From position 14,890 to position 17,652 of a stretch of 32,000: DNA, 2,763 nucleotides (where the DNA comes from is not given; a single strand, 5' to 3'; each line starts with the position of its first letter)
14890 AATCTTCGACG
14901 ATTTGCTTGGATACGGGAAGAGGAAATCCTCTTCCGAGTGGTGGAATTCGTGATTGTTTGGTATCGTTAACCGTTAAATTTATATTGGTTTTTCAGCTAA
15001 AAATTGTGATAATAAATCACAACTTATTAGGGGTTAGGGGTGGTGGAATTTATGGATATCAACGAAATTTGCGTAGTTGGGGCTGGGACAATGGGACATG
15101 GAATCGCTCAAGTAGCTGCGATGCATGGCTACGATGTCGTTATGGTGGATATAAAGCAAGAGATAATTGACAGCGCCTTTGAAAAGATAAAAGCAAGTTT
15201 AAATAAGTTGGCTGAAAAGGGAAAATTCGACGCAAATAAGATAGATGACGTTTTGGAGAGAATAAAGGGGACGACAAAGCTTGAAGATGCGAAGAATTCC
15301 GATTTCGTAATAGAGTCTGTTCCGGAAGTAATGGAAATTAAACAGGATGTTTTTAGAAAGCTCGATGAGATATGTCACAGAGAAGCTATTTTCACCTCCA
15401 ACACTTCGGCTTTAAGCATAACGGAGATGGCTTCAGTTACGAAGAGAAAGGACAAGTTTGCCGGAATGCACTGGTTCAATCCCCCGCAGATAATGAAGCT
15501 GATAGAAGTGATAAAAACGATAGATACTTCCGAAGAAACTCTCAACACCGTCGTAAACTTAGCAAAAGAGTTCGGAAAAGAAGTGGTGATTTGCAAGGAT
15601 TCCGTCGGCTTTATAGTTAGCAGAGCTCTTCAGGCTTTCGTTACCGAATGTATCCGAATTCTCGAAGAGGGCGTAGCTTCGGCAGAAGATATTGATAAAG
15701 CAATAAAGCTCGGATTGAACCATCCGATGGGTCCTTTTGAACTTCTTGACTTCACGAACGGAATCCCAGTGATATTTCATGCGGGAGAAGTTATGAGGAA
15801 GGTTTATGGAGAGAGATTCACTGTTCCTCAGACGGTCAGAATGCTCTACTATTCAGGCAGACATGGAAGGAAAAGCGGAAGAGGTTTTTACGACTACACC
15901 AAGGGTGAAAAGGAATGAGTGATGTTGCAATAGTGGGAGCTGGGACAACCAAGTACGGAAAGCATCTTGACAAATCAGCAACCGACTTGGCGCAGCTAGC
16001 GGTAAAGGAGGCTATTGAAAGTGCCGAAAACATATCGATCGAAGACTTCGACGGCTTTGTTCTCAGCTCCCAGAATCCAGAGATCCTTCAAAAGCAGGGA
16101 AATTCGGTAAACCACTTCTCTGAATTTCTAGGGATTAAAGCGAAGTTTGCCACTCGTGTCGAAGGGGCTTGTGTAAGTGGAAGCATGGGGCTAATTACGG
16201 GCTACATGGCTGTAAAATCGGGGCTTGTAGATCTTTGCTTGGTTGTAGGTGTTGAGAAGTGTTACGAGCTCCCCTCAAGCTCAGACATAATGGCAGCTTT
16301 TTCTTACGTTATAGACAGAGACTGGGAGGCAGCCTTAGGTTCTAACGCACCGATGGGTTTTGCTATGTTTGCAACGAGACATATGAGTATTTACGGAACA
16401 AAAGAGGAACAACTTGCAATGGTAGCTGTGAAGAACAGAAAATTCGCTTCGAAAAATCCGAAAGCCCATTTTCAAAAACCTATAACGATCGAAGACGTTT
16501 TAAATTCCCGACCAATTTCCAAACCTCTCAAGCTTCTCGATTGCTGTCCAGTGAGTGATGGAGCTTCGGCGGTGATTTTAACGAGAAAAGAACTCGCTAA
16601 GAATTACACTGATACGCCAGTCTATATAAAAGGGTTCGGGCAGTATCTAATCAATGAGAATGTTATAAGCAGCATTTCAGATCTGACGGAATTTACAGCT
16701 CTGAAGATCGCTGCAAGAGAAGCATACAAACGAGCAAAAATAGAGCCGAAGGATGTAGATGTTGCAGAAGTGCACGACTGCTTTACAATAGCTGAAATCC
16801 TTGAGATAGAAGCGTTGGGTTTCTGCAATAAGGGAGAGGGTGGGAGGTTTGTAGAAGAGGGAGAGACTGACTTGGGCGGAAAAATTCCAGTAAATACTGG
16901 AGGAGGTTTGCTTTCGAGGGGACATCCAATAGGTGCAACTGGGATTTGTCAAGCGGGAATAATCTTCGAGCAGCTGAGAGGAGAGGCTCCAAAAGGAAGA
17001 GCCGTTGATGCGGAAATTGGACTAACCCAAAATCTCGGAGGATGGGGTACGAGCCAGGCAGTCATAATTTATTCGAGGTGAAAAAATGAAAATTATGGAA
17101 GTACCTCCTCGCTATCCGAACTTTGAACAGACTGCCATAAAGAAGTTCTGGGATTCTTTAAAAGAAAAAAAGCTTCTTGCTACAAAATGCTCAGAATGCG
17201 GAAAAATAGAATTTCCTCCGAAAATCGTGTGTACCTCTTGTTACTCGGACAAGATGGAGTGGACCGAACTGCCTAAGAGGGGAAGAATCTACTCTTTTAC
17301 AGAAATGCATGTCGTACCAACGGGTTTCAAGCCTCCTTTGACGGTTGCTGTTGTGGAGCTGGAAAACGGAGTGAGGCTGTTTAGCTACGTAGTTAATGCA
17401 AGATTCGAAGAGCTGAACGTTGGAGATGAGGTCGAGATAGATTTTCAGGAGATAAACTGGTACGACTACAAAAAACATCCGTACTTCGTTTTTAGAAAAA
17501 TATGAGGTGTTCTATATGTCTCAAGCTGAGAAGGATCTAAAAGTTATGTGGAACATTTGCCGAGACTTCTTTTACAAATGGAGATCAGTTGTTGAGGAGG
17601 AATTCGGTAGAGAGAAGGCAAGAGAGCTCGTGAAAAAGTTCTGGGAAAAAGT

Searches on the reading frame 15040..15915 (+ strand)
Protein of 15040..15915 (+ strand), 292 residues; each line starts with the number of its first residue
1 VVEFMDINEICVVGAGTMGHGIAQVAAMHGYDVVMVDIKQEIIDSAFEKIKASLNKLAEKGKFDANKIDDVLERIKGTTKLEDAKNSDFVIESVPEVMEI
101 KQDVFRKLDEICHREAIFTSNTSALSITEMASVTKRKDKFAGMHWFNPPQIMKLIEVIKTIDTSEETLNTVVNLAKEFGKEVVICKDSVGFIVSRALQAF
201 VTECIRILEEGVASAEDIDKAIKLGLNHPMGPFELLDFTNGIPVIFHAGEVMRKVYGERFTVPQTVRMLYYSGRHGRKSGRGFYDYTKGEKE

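Call 68: search_protein_families(library=pfam, proteins=[window:15040-15915:+], max_evalue=0.01)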
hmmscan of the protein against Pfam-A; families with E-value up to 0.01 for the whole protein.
window:15040-15915:+ (292 aa): 9 families
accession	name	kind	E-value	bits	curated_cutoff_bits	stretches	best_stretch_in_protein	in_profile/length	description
PF02737.24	3HCDH_N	-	1e-67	228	22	1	10-187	2-179/180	3-hydroxyacyl-CoA dehydrogenase, NAD binding domain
PF00725.27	3HCDH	-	1.3e-26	93.3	22.1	1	190-286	1-97/97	3-hydroxyacyl-CoA dehydrogenase, C-terminal domain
PF03721.20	UDPG_MGDP_dh_N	-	4e-06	27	27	1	9-95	2-85/187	UDP-glucose/GDP-mannose dehydrogenase family, NAD binding domain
PF03446.21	NAD_binding_2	-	6.6e-05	23.4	21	1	9-102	1-71/161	NAD binding domain of 6-phosphogluconate dehydrogenase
PF01210.29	NAD_Gly3P_dh_N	-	0.00053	20.4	23.1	1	9-119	1-100/158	NAD-dependent glycerol-3-phosphate dehydrogenase N-terminus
PF03807.23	F420_oxidored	-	0.0012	19.8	21.6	1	10-95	2-68/94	NADP oxidoreductase coenzyme F420-dependent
PF07992.20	Pyr_redox_2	-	0.002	18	26.1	1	9-60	144-195/291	Pyridine nucleotide-disulphide oxidoreductase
PF03435.24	Sacchrp_dh_NADP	-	0.004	17.9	25.1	1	10-97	1-79/129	Saccharopine dehydrogenase NADP binding domain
PF13478.12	XdhC_C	-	0.0042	18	29.7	0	11-48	2-40/125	XdhC Rossmann domain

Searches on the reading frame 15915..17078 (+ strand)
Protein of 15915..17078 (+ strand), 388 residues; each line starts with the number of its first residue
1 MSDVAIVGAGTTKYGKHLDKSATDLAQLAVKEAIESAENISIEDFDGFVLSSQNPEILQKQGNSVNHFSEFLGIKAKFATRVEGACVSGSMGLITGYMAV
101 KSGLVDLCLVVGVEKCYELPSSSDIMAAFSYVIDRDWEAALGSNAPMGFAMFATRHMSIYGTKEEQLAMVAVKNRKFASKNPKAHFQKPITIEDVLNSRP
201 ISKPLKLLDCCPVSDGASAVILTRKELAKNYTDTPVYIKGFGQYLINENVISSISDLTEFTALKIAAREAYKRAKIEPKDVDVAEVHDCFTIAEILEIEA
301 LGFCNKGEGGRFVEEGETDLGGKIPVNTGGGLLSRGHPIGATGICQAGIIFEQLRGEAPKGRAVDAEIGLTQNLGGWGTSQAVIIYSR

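Call 68: search_protein_families(library=pfam, proteins=[window:15915-17078:+], max_evalue=0.01)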
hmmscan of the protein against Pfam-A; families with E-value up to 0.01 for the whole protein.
window:15915-17078:+ (388 aa): 4 families
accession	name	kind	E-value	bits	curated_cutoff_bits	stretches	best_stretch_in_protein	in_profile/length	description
PF22691.2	Thiolase_C_1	-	1.4e-46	158.3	28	1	248-388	6-144/144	Thiolase C-terminal domain-like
PF00108.29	Thiolase_N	-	4.7e-20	72.5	26.4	1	4-225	1-259/260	Thiolase, N-terminal domain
PF02803.24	Thiolase_C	-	1.4e-08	34.9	27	1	265-385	26-121/123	Thiolase, C-terminal domain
PF08545.16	ACP_syn_III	-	0.0049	17.2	24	0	83-116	4-37/80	3-Oxoacyl-[acyl-carrier-protein (ACP)] synthase III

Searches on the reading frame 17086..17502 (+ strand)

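Call 68: search_protein_families(library=pfam, proteins=[window:17086-17502:+], max_evalue=0.01)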
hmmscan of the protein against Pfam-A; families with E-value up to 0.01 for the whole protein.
window:17086-17502:+ (139 aa): 2 families
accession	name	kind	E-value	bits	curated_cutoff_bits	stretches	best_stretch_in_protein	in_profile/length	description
PF01796.24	OB_ChsH2_C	-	2.6e-16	59.7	27.1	1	59-121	1-65/65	ChsH2, C-terminal OB-fold domain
PF12172.15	zf-ChsH2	-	1.1e-10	41.5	23.2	1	22-58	1-37/37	ChsH2, rubredoxin-like zinc ribbon domain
